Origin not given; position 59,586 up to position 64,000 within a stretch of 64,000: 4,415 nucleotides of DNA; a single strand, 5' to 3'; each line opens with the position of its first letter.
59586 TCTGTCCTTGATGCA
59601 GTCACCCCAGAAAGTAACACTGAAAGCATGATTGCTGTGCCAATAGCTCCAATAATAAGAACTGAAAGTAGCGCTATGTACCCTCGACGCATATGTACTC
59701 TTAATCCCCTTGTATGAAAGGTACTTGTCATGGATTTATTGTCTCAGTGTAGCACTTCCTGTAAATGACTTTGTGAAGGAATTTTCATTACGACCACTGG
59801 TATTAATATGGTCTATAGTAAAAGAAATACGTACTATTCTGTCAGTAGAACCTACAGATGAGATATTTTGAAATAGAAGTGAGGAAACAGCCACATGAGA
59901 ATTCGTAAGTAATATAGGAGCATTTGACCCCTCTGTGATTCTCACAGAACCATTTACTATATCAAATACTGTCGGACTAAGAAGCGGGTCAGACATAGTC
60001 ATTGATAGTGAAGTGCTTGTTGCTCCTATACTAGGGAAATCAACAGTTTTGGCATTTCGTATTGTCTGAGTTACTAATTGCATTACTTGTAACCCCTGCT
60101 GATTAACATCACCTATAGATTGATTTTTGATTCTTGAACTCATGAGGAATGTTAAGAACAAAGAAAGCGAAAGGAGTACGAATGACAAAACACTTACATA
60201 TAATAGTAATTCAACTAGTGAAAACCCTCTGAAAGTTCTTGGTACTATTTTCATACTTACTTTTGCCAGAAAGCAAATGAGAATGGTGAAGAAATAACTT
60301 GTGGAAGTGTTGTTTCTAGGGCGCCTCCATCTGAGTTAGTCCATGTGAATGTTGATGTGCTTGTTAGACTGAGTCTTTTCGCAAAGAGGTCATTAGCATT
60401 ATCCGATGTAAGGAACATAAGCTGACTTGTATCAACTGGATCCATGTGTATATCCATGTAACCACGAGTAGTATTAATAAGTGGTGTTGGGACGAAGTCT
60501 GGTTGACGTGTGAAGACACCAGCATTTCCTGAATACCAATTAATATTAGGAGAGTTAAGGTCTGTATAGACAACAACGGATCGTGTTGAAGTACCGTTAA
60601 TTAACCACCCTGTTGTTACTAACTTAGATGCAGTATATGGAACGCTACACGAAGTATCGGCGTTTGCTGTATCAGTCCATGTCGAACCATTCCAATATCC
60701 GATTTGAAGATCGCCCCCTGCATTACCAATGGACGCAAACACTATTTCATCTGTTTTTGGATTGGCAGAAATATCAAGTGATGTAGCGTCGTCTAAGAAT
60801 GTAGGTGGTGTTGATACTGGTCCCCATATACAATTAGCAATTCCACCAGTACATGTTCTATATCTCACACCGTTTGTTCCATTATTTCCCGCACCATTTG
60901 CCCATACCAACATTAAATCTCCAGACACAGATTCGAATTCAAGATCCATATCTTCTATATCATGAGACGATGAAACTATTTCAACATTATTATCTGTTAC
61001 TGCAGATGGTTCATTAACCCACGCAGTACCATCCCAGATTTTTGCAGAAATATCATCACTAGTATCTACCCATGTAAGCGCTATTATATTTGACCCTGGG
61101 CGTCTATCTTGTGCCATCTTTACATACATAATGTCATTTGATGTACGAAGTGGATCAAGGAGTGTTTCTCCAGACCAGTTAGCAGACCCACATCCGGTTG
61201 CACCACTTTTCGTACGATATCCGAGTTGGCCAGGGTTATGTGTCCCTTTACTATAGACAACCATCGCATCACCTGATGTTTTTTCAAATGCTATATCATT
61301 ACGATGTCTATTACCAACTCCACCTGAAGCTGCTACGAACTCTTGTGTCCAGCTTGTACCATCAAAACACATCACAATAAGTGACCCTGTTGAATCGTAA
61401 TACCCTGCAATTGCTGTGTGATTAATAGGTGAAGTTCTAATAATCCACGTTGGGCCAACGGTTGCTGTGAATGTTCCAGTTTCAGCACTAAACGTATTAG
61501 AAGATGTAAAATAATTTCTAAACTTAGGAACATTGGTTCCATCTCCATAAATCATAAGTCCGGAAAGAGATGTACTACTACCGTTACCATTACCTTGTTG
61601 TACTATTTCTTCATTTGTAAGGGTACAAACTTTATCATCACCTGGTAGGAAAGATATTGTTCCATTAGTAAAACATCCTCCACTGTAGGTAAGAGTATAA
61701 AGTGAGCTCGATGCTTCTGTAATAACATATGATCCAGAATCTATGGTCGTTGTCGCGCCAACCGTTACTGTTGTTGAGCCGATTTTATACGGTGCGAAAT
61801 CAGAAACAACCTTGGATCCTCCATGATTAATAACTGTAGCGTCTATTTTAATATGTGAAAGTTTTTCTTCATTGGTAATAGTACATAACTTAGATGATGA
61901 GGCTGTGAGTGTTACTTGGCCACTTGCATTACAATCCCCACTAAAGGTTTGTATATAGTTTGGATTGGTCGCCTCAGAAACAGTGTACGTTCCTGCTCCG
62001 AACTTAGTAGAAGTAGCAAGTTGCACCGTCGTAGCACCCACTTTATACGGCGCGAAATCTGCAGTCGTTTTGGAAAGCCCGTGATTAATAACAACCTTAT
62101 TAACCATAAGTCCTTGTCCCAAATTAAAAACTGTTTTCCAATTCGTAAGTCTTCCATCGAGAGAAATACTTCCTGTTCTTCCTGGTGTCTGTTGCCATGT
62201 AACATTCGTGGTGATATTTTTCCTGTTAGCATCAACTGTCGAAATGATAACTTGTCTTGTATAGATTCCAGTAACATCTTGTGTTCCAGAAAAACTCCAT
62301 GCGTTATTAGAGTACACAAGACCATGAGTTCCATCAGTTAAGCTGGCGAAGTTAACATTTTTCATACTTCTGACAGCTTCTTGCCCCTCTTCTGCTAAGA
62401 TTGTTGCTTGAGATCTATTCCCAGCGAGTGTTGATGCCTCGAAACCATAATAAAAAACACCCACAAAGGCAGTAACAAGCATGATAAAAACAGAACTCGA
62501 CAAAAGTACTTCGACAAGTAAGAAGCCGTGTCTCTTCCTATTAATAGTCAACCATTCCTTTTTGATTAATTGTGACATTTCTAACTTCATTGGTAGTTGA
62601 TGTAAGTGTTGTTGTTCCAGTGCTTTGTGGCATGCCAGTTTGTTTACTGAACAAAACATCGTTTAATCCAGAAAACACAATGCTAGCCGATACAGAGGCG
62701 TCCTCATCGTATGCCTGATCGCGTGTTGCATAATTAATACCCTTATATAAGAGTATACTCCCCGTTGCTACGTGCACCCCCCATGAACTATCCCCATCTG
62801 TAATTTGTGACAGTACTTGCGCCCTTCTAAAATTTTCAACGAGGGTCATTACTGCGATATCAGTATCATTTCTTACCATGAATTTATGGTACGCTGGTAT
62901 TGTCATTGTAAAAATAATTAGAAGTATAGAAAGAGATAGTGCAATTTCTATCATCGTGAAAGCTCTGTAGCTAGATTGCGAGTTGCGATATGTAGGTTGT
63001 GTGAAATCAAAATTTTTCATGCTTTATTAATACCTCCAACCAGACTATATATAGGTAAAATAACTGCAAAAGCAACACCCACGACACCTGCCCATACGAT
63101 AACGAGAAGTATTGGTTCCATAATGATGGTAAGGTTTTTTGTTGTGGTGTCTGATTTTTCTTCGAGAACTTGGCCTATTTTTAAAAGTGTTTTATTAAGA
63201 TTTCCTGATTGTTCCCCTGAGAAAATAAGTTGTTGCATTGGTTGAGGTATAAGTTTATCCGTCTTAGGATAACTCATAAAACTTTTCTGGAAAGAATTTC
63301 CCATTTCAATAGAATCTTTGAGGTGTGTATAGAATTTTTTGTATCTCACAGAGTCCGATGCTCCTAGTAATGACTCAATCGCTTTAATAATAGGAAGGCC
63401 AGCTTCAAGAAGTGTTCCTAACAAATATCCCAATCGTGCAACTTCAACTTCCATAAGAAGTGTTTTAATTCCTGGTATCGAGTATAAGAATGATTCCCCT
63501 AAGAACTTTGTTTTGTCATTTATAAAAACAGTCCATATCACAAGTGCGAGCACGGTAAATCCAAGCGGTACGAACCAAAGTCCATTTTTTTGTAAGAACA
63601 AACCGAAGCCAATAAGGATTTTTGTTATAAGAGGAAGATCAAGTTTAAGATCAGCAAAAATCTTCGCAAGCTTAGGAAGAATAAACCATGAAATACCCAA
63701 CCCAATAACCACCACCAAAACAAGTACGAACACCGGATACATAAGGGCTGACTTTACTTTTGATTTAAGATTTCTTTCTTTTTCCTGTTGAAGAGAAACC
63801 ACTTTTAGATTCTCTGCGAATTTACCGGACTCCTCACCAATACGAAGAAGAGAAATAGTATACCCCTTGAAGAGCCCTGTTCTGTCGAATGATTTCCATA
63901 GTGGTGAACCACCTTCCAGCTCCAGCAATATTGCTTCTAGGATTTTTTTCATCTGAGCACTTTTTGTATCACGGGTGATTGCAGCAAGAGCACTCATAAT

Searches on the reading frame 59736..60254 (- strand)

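Call 89: search_protein_families(library=pfam, proteins=[window:59736-60254:-], max_evalue=1)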
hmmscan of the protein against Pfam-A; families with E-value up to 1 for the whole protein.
window:59736-60254:- (172 aa): 2 families
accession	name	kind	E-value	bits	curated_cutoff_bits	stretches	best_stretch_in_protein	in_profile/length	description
PF07963.17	N_methyl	-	0.00016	21.5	21.2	1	8-30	4-26/27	Prokaryotic N-terminal methylation motif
PF17774.7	YlmH_RBD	-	0.091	13.6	23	1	25-84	19-78/84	Putative RNA-binding domain in YlmH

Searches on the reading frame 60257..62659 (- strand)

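Call 8: search_protein_families(library=pfam, proteins=[window:60257-62659:-], max_evalue=0.01)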
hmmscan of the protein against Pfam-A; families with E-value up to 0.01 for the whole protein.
window:60257-62659:- (800 aa): 2 families
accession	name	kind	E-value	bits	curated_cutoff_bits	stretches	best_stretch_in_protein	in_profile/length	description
PF10708.14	DUF2510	-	0.001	19.2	24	0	655-667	16-28/35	Protein of unknown function (DUF2510)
PF09953.15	DUF2187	-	0.0068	16.8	24.7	0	230-284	3-59/60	Uncharacterized protein conserved in bacteria (DUF2187)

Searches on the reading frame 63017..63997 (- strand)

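Call 8: search_protein_families(library=pfam, proteins=[window:63017-63997:-], max_evalue=0.01)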
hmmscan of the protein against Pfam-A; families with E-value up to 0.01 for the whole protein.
window:63017-63997:- (326 aa): 1 family
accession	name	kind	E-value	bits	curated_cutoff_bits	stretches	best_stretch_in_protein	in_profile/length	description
PF00482.28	T2SSF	-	1e-41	142.2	25.2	2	192-315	4-125/125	Type II secretion system (T2SS), protein F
